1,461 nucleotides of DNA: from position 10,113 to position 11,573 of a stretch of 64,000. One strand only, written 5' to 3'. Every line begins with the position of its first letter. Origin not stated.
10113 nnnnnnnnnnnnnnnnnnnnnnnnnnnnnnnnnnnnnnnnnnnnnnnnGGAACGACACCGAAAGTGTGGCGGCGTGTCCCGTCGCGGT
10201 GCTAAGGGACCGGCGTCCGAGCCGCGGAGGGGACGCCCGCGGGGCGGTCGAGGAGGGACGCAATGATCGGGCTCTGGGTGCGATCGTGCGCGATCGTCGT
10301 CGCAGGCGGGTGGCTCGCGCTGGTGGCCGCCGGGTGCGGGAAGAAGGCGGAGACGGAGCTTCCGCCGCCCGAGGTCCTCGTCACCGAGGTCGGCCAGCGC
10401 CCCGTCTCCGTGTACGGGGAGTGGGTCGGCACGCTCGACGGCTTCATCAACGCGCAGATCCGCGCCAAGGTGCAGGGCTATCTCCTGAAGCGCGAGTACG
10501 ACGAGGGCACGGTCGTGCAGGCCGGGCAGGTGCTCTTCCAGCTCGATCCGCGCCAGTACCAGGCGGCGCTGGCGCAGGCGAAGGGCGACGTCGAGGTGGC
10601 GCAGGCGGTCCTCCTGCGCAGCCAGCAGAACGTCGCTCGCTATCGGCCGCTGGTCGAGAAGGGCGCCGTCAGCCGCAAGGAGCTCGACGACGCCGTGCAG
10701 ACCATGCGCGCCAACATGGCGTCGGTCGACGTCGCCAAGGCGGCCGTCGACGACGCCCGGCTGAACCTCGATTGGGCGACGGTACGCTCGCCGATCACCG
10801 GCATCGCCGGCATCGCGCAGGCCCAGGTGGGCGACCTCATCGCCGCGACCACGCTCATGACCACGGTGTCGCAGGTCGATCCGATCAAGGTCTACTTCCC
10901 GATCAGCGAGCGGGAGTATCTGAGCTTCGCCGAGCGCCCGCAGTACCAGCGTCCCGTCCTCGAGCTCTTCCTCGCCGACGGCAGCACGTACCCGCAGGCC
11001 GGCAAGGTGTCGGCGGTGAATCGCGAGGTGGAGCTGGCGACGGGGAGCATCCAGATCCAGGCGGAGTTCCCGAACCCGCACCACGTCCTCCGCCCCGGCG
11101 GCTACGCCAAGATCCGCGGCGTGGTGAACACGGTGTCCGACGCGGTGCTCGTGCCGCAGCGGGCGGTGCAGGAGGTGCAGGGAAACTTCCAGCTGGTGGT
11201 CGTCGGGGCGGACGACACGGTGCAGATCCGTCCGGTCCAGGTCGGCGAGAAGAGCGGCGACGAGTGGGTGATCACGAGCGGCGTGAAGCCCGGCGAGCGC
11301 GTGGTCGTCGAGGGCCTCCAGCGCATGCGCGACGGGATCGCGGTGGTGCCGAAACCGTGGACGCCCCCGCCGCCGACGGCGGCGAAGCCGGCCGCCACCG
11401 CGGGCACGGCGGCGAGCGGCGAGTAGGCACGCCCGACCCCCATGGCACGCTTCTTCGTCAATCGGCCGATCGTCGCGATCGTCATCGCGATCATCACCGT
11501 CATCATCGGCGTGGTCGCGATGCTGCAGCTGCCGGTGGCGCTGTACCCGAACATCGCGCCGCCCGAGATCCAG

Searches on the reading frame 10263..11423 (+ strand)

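Call 33: search_protein_families(library=pfam, proteins=[window:10263-11423:+], max_evalue=0.00001)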
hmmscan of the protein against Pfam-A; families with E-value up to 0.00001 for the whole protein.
window:10263-11423:+ (387 aa): 3 families
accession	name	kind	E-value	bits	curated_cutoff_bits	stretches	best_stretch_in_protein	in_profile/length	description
PF16576.10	HlyD_D23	-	3.6e-11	43.2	30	1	65-282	21-214/214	Barrel-sandwich domain of CusB or HlyD membrane-fusion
PF00529.27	CusB_dom_1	-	7.9e-11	42.5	26.5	1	181-349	12-89/89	Cation efflux system protein CusB domain 1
PF13437.12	HlyD_3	-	3.2e-10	41.1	22.2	1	173-279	1-106/106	HlyD family secretion protein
